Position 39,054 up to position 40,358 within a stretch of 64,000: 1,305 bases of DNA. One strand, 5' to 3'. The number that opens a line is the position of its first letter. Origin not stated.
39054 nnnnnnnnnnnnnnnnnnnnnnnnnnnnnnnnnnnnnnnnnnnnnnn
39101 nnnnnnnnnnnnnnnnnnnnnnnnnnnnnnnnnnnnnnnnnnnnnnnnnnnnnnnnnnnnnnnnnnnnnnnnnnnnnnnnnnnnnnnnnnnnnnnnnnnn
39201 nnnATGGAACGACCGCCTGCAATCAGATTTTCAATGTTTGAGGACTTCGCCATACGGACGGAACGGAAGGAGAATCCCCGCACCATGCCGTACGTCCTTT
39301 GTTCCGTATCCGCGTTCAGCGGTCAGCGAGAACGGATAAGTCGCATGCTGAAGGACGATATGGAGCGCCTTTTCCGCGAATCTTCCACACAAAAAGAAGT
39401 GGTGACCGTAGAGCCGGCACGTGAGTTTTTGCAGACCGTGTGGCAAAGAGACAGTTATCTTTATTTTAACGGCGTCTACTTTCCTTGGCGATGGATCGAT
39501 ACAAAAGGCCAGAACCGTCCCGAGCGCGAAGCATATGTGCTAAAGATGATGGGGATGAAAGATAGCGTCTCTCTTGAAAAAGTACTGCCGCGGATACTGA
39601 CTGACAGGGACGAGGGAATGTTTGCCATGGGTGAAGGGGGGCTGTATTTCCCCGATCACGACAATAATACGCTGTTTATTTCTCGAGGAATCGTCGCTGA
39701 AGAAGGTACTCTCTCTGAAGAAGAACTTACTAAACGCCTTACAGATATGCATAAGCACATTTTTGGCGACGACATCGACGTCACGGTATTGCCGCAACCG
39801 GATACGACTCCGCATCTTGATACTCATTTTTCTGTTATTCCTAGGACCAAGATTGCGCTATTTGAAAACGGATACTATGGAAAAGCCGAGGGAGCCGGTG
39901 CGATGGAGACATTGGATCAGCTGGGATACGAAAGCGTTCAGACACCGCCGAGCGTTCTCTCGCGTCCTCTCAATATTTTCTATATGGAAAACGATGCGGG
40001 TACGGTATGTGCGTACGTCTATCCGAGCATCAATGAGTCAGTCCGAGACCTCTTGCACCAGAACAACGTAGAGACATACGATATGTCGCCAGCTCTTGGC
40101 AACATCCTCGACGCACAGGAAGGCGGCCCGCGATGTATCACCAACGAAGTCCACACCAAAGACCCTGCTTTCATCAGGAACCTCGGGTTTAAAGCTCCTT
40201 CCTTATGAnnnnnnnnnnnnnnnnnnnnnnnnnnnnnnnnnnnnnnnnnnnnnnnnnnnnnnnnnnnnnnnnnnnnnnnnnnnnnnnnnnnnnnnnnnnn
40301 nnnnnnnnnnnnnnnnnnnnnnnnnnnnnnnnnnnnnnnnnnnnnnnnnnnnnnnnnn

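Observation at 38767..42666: Two gene cassettes between dgkA and ldcA, each bounded by copies of the dgkA 3' end and the ldcA 5' end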

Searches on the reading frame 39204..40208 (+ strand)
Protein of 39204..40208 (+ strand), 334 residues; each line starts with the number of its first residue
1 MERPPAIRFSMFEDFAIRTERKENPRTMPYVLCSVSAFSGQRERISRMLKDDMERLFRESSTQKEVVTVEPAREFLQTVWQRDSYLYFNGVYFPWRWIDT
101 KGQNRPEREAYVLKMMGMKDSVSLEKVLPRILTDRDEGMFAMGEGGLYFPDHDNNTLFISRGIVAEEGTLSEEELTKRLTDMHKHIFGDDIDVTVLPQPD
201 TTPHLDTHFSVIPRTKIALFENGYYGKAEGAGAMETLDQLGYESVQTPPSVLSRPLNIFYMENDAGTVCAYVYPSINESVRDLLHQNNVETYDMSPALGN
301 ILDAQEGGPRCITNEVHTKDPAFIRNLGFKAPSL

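Call 7: search_protein_families(library=pfam, proteins=[window:39204-40208:+], max_evalue=0.01)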
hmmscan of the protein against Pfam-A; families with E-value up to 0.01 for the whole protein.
window:39204-40208:+ (334 aa): 0 families

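Call 38: search_protein_families(library=pfam, proteins=[window:39204-40208:+], max_evalue=10)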
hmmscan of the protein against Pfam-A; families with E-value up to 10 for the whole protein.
window:39204-40208:+ (334 aa): 1 family
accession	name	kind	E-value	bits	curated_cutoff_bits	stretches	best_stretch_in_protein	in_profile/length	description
PF11951.13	Fungal_trans_2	-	0.041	13.2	21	1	22-84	308-362/384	Fungal specific transcription factor domain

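Call 39: search_solved_structures(query=window:39204-40208:+, max_evalue=1)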
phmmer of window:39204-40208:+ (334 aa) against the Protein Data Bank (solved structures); distinct sequences matched with E-value up to 1: 1.
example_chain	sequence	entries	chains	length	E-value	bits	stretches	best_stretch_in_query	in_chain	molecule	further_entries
1w36_C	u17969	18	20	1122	0.94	11.6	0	9-60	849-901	EXODEOXYRIBONUCLEASE V GAMMA CHAIN | RecBCD enzyme subunit RecC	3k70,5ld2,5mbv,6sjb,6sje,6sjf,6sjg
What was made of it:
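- Checked: There is no Pfam or PDB sequence hit (calls 38, 39).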

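Call 46: search_protein_representatives(protein=window:39204-40208:+)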
Query: 334 residues. Proteins with E-value up to 0.001 (for the whole library): 7; up to 1e-10: 7; up to 1e-30: 3. The best 7 are listed.
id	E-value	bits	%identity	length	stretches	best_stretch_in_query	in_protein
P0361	3.6e-117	407.5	53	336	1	7-330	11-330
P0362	2.6e-64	233.7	52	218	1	1-210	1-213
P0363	9.0e-52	192.5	47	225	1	8-226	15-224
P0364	7.8e-19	84.3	38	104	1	230-330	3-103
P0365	3.0e-16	75.8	41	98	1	234-330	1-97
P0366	6.4e-14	68.1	37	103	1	235-328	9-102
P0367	2.4e-11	59.7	42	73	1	260-330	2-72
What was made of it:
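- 39204..40208 (+): Cassette 1, gene 2: 334-aa protein of a rare family, probably pentein / guanidino-modifying fold. Only 7 representative clusters in 1.84 billion proteins (call 46).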

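Call 70: predict_structure(alignment_id=A2)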
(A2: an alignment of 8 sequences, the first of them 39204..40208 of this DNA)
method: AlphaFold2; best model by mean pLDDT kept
length: 334 residues; sequences in the alignment: 8
mean_pLDDT: 55.8   pTM: 0.56
mean pLDDT of the five models: 55.8, 48.2, 47.6, 47.3, 42.6
residues with pLDDT >= 90: 0; 70-90: 84; 50-70: 116; < 50: 134
segments of 3 or more residues with pLDDT < 50: 1-15, 19-38, 71-97, 115-119, 133-152, 164-167, 202-205, 304-334
pLDDT, mean of each block of 10 residues (from residue 1): 24 44 39 45 58 55 55 45 31 42 54 49 57 47 38 57 51 74 65 69 55 79 78 83 80 60 65 78 87 66 44 34 44 33
secondary structure, 60 per line:
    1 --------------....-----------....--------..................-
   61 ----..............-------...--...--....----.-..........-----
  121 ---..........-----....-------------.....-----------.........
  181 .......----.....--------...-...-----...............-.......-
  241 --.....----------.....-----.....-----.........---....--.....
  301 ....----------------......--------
elements in order: E15-18 E30-33 H42-59 E65-68 H69-78 E86-88 E91-93 E96-99 H106-115 H124-133 E139-142 E156-160 H172-187 E192-196 E209-211 E217-221 H222-231 H233-239 E243-247 E258-262 E268-272 H278-286 E290-293 H296-304 H321-326

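Call 74: fold_search(model_id=the predicted structure, library=pdb)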
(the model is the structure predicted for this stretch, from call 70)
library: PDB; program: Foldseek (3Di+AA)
matches with E <= 10: 403; with E <= 0.001: 9
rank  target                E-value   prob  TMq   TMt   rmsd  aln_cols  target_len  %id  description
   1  6c0f_y                1.0e-04  1.00  0.30  0.42   4.4       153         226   16  Yeast nucleolar pre-60S ribosomal subunit (state 2) (released 2018-03-14)
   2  6n8l_y                1.3e-04  1.00  0.26  0.37   5.5       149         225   13  Cryo-EM structure of early cytoplasmic-late (ECL) pre-60S ribosomal subunit (released 2019-03-13)
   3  8rl2_CA               3.4e-04  1.00  0.26  0.34   5.4       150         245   13  Human pre-60S - State 5 (released 2025-01-15)
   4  6nic_A                4.1e-04  1.00  0.32  0.30   5.6       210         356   13  Crystal Structure of Medicago truncatula Agmatine Iminohydrolase (Deiminase) in Complex with 6-aminohexanamide (released 2019-03-20)
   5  6szq_E                5.6e-04  1.00  0.31  0.36   4.4       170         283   15  Crystal structure of human DDAH-1 (released 2019-12-25)
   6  8dpk_D                9.1e-04  1.00  0.30  0.36   4.9       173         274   14  structure of T. brucei RESC5 (released 2023-02-22)
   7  1zbr_A                9.1e-04  1.00  0.31  0.31   5.5       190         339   18  Crystal Structure of the Putative Arginine Deiminase from Porphyromonas gingivalis, Northeast Structural Genomics Targ (released 2005-04-19)
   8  6yly_y                9.7e-04  1.00  0.29  0.41   4.1       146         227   13  pre-60S State NE2 (TAP-Flag-Nop53) (released 2020-07-29)
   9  6b10_A                9.7e-04  1.00  0.33  0.35   4.2       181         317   14  C. Jejuni Agmatine Deiminase (released 2017-12-13)
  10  7ug6_y                1.2e-03  1.00  0.28  0.39   4.5       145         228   14  Cryo-EM structure of pre-60S ribosomal subunit, unmethylated G2922 (released 2022-12-21)
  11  7ut0_A                1.5e-03  1.00  0.37  0.42   8.7       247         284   13  Human DDAH-1, apo form (released 2022-05-18)
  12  2ci5_A                1.9e-03  0.99  0.25  0.30   7.4       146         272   14  Crystal structure of Dimethylarginine Dimethylaminohydrolase I in complex with L-homocysteine (released 2006-05-17)
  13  4jdw                  2.0e-03  1.00  0.31  0.29   7.4       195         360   11  CRYSTAL STRUCTURE AND MECHANISM OF L-ARGININE: GLYCINE AMIDINOTRANSFERASE: A MITOCHONDRIAL ENZYME INVOLVED IN CREATINE B (released 1998-01-28)
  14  6lsr_6                2.6e-03  1.00  0.28  0.40   4.5       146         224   13  Cryo-EM structure of a pre-60S ribosomal subunit - state B (released 2020-08-26)
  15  2ci3                  3.1e-03  0.99  0.25  0.30   7.0       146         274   13  Crystal Structure of Dimethylarginine dimethylaminohydrolase crystal form I (released 2006-05-17)
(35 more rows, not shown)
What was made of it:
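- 39204..40208 (+): Low-confidence model whose hits are pentein enzymes (calls 70, 74).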

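Call 78: search_protein_families(library=padloc, proteins=[window:39204-40208:+], max_evalue=0.01)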
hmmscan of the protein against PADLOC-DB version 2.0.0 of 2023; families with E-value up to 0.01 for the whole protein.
window:39204-40208:+ (334 aa): 0 families

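Call 79: search_protein_families(library=ncbifam, proteins=[window:39204-40208:+], max_evalue=0.01)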
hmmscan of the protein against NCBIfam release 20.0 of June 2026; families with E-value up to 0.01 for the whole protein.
window:39204-40208:+ (334 aa): 0 families
